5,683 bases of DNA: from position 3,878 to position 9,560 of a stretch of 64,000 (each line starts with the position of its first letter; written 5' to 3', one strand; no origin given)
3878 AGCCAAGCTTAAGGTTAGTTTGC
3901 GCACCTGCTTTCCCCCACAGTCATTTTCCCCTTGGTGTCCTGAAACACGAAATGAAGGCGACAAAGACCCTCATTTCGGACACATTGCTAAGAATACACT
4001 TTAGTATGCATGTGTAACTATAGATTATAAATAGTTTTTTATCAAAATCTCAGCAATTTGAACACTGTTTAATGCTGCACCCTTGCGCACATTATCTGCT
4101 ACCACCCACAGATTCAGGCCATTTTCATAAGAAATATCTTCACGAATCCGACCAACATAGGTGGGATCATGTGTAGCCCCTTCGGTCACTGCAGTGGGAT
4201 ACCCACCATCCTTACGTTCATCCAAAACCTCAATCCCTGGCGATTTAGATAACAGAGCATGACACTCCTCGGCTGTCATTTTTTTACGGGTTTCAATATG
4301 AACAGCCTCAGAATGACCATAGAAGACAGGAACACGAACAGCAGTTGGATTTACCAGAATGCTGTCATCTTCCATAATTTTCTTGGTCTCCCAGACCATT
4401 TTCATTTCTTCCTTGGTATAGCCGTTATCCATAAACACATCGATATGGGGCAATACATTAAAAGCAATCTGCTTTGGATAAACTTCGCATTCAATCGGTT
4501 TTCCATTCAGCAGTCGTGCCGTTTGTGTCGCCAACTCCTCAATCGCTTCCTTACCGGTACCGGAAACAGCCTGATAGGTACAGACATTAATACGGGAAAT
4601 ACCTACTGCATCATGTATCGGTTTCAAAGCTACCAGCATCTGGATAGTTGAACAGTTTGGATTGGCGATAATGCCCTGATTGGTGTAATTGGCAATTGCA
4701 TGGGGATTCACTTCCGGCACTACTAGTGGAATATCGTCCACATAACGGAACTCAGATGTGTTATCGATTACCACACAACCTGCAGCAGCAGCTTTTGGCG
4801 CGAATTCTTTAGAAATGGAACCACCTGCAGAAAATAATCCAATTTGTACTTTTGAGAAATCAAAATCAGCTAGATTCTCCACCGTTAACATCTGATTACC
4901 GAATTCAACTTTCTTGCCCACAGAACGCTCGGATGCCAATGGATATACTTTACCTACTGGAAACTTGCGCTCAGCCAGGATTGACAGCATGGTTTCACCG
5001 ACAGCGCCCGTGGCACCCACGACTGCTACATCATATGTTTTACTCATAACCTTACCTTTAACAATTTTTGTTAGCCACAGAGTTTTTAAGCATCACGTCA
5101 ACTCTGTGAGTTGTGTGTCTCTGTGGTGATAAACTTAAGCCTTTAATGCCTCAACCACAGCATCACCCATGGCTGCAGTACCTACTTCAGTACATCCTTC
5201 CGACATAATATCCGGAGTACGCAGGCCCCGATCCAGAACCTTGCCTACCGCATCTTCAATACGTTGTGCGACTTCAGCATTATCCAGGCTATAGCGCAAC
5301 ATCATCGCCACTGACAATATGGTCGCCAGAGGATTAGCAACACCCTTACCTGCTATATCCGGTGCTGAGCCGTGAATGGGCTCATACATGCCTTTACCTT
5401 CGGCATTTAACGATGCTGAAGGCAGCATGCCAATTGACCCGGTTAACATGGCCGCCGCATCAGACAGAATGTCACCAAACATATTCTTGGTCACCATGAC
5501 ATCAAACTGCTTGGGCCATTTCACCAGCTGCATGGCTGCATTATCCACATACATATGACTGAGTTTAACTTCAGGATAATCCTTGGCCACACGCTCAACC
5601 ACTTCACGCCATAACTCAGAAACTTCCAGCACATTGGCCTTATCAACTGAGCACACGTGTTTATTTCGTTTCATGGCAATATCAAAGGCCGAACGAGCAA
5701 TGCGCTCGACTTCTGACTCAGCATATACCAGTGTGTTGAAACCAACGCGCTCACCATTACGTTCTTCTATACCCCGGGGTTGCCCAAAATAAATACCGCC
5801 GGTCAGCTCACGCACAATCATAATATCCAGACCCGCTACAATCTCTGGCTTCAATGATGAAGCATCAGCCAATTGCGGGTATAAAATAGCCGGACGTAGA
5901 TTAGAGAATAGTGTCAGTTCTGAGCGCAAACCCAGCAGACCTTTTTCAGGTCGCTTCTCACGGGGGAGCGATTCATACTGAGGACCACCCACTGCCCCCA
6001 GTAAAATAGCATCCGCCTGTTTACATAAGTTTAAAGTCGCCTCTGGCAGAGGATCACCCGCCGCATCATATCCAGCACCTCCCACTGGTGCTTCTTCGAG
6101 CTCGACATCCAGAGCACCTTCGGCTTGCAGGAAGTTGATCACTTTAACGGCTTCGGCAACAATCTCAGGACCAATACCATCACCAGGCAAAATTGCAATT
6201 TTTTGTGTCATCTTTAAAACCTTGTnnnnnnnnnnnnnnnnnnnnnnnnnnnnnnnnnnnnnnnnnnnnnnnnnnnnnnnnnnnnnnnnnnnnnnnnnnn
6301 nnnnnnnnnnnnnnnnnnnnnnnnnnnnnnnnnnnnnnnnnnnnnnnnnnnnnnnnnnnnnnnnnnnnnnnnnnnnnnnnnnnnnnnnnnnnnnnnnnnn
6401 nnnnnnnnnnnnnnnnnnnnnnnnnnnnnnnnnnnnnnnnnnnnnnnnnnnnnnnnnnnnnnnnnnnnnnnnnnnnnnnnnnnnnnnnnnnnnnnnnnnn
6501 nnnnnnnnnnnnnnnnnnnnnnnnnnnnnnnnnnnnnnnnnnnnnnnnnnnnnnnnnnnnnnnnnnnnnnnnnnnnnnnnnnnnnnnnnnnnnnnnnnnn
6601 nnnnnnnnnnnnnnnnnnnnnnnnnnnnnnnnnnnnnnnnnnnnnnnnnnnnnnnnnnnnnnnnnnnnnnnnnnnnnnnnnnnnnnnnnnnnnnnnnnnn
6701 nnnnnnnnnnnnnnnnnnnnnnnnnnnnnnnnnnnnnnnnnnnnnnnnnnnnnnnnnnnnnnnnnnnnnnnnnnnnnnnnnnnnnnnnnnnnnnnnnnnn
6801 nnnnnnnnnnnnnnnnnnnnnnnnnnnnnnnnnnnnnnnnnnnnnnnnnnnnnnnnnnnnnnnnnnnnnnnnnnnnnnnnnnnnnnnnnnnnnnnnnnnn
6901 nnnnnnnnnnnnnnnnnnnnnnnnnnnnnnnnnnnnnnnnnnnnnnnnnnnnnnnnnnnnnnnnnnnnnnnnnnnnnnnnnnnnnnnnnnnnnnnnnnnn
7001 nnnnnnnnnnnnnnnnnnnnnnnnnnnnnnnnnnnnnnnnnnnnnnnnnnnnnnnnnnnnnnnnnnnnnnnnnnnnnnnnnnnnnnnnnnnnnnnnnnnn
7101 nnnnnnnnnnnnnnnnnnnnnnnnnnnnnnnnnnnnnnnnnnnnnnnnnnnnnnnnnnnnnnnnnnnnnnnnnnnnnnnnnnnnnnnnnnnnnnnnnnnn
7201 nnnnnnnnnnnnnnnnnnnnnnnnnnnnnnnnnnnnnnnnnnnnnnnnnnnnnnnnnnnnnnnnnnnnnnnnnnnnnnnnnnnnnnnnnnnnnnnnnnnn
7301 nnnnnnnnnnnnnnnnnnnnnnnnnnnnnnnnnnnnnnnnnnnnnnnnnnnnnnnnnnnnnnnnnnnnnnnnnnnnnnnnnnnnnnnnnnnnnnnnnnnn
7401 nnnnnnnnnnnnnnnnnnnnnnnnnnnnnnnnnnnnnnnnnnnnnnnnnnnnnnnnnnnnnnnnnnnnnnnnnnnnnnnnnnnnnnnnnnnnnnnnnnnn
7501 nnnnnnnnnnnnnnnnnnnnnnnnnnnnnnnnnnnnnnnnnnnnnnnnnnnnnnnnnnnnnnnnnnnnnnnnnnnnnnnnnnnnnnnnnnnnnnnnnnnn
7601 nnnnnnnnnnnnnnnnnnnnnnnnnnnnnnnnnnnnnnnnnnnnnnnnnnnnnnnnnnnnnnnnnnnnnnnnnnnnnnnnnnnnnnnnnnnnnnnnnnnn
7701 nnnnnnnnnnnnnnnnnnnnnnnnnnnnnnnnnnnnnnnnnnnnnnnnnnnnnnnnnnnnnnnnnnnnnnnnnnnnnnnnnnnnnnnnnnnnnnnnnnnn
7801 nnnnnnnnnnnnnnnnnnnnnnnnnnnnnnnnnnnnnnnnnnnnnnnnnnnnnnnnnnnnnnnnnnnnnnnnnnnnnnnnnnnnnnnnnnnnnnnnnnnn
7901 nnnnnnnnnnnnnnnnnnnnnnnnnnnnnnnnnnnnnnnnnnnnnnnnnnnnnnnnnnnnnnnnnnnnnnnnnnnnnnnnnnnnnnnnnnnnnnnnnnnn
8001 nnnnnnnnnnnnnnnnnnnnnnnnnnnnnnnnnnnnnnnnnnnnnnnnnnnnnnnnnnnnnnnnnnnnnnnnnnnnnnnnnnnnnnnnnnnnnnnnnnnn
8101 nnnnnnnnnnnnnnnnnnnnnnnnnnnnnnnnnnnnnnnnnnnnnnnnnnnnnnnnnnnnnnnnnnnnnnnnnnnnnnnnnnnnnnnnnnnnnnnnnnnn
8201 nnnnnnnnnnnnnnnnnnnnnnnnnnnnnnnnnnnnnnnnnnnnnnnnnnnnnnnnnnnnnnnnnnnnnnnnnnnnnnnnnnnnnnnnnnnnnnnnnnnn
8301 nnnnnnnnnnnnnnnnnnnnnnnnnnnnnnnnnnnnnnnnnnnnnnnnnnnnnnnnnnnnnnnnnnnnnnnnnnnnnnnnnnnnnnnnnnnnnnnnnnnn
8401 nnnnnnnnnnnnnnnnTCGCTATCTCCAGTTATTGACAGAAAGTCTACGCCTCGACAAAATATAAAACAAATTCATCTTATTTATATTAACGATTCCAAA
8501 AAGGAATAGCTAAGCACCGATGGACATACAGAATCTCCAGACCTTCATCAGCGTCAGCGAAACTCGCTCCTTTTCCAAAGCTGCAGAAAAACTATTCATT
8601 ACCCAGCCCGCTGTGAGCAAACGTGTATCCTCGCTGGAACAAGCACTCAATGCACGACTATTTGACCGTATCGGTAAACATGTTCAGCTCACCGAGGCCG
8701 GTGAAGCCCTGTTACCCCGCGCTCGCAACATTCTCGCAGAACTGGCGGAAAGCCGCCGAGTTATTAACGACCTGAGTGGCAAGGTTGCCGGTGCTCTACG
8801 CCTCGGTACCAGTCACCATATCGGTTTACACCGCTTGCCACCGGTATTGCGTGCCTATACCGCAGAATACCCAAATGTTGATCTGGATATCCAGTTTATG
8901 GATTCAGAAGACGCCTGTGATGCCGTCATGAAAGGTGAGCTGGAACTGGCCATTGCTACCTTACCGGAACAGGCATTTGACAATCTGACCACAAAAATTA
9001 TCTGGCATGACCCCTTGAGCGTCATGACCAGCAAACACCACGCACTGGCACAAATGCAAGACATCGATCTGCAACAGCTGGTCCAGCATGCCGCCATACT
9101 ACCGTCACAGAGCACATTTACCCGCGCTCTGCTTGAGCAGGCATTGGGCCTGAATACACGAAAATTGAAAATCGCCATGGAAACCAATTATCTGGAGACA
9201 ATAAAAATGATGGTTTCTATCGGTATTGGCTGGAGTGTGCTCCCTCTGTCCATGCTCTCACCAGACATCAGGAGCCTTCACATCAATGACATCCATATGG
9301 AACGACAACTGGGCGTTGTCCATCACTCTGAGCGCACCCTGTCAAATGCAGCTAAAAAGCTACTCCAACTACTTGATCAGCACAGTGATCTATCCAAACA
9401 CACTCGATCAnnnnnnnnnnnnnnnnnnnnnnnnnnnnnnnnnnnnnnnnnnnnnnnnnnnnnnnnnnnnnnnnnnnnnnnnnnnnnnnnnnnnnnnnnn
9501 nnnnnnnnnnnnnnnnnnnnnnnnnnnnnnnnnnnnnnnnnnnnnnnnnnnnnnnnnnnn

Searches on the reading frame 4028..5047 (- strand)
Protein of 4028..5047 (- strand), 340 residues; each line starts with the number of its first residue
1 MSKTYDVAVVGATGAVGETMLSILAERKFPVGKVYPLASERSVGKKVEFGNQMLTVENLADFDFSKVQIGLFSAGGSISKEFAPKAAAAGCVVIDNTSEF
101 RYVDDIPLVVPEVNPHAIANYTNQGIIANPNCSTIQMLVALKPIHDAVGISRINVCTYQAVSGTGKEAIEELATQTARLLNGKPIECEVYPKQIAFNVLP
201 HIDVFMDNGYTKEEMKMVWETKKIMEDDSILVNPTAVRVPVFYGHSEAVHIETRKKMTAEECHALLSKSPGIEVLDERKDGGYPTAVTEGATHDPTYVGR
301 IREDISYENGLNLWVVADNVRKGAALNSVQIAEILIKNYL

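Call 4: search_protein_families(library=pfam, proteins=[window:4028-5047:-], max_evalue=0.01)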
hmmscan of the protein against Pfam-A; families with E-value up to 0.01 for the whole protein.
window:4028-5047:- (340 aa): 3 families
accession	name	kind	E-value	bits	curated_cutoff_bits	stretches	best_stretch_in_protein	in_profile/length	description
PF02774.23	Semialdhyde_dhC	-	4.3e-60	203.4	26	1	141-322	1-184/184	Semialdehyde dehydrogenase, dimerisation domain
PF01118.30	Semialdhyde_dh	-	1.1e-35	123.1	26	1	7-120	2-120/121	Semialdehyde dehydrogenase, NAD binding domain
PF02800.25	Gp_dh_C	-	0.0068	16.4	24.4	0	224-270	64-110/158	Glyceraldehyde 3-phosphate dehydrogenase, C-terminal domain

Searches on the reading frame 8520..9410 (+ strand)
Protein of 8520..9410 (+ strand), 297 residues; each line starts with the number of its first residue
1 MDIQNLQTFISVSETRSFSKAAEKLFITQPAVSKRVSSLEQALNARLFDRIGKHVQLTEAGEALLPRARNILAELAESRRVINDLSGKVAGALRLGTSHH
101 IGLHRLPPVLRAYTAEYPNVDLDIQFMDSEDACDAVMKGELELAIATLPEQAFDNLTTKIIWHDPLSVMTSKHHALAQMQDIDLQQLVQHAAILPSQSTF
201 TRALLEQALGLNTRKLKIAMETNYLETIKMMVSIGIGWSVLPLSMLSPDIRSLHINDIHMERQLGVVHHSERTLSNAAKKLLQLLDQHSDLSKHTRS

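Call 4: search_protein_families(library=pfam, proteins=[window:8520-9410:+], max_evalue=0.01)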
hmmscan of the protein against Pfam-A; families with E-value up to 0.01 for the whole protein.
window:8520-9410:+ (297 aa): 2 families
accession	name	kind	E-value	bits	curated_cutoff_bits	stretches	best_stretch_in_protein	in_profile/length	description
PF03466.25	LysR_substrate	-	4.9e-44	150.7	28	1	87-288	2-207/209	LysR substrate binding domain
PF00126.33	HTH_1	-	6.3e-23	80.9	26.6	1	4-62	2-60/60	Bacterial regulatory helix-turn-helix protein, lysR family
